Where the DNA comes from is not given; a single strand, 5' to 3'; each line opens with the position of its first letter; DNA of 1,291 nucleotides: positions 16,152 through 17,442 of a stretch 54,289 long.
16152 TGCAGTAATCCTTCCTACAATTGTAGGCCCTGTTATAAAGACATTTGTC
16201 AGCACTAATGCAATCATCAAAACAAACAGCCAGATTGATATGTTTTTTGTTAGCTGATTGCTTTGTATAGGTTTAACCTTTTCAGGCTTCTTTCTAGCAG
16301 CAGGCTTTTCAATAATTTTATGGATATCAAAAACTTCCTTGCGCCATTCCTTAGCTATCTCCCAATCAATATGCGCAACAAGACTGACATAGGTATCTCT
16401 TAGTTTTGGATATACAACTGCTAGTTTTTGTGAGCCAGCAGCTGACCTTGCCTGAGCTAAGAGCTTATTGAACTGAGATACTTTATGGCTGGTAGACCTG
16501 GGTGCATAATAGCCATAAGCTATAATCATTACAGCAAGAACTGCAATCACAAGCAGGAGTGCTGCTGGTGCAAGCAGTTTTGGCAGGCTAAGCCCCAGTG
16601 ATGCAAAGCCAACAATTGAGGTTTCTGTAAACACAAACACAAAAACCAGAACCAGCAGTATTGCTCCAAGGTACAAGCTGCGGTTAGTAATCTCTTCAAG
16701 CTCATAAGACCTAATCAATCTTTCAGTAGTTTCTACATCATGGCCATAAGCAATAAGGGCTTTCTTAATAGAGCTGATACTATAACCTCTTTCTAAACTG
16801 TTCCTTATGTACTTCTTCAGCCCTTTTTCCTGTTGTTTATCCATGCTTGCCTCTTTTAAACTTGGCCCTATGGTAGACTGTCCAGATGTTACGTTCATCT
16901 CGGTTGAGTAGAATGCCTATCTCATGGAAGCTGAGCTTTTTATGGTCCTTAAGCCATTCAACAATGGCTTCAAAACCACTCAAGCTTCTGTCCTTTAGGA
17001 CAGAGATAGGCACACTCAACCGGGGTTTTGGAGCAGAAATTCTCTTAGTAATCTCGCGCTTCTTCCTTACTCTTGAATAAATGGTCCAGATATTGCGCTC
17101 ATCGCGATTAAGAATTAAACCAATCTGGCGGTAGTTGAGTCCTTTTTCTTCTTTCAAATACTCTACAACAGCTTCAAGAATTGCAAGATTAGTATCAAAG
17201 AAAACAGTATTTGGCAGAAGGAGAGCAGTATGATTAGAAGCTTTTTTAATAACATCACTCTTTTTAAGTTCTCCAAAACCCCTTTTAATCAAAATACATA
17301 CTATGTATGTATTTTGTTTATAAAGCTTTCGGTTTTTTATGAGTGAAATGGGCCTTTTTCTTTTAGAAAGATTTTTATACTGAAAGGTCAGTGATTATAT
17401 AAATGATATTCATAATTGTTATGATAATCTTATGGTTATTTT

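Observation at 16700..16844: Shared ~40-aa N-terminal cytoplasmic module plus TM on two different surface proteins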

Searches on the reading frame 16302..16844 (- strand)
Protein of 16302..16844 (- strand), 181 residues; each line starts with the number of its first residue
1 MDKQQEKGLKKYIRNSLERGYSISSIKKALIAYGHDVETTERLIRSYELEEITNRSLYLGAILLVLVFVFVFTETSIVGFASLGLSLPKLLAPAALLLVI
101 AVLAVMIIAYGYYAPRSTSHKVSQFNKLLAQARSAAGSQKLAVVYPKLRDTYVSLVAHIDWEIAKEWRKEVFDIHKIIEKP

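Call 10: search_protein_families(library=pfam, proteins=[window:16302-16844:-], max_evalue=10)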
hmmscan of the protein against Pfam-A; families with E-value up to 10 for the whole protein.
seq(181 aa): 7 families
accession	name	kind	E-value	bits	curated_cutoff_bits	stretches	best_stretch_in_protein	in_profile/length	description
PF20990.2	DUF2207_C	-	0.006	16.7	33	1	6-110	91-187/247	Predicted membrane protein (DUF2207) C-terminal domain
PF04123.18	DUF373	-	0.046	13.6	28.3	1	19-134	119-219/335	Domain of unknown function (DUF373)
PF05767.17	Pox_A14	-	0.05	14.2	27.7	1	53-114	11-70/93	Poxvirus virion envelope protein A14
PF19579.4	FtsL_2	-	0.095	13.1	24.6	1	97-151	21-74/100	Bacteriodetes cell division protein (FtsL-like)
PF06009.19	Laminin_II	-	0.12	12.8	33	1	118-143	88-113/138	Laminin Domain II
PF03739.19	LptF_LptG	-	0.18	11.2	27.9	1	77-135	81-138/353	Lipopolysaccharide export system permease LptF/LptG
PF14155.11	DUF4307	-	0.63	10.4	27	1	91-127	6-42/111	Domain of unknown function (DUF4307)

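Call 13: search_protein_families(library=ncbifam, proteins=[window:16302-16844:-], max_evalue=10)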
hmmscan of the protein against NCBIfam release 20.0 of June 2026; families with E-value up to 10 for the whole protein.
seq(181 aa): 5 families
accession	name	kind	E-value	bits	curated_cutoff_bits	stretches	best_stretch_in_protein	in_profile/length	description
NF003433.0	PRK04949.1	equivalog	0.011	15.3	140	1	43-178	22-151/254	sulfate transporter CysZ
TIGR01547.1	phage_term_2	equivalog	0.08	12.3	105.05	1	6-53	172-219/396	PBSX family phage terminase large subunit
NF001670.0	PRK00435.1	equivalog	0.14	12.2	67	1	7-34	20-47/88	elongation factor 1-beta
NF045849.1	ICE_MMCAP2_0565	equivalog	0.16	11.6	40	1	88-126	14-52/80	Mbov_0395 family pilin-like conjugal transfer protein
NF001972.0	PRK00753.1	equivalog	7.5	6.7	74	1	55-72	17-33/39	photosystem II reaction center protein PsbL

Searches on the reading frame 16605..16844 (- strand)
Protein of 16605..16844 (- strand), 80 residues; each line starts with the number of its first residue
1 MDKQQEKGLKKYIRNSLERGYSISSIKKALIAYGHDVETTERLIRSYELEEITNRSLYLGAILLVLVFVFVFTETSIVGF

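Call 16: find_homologous_proteins(query=window:16605-16844:-, max_evalue=0.01)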
Query seq(80 aa): 2 candidates shared short words with the query, none scored E <= 0.01.

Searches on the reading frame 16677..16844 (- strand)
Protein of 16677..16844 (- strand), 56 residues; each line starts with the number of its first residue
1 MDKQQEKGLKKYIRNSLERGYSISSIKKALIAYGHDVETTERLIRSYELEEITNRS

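Call 61: predict_structure(protein=window:16677-16844:-)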
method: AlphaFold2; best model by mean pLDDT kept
length: 56 residues; sequences in the alignment: 1
mean_pLDDT: 86.2   pTM: 0.65
mean pLDDT of the five models: 86.2, 82.9, 80.9, 78.6, 78.2
residues with pLDDT >= 90: 24; 70-90: 29; 50-70: 3; < 50: 0
segments of 3 or more residues with pLDDT < 50: none
pLDDT, mean of each block of 10 residues (from residue 1): 77 92 92 89 90 72
secondary structure, 60 per line:
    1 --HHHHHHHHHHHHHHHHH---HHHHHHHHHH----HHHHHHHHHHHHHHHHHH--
elements in order: H3-19 H23-32 H37-54

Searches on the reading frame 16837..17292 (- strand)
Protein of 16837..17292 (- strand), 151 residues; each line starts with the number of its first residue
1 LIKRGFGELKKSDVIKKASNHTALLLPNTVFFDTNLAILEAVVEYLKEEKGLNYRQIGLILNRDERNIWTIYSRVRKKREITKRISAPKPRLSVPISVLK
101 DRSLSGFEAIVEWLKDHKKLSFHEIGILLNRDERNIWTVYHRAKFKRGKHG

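Call 57: search_protein_families(library=pfam, proteins=[window:16837-17292:-], max_evalue=0.01)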
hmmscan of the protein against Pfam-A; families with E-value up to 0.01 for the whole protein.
window:16837-17292:- (151 aa): 1 family
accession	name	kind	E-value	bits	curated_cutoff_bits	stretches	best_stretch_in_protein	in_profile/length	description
PF08281.18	Sigma70_r4_2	-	5.8e-05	23.1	25.7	0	46-78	21-53/54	Sigma-70, region 4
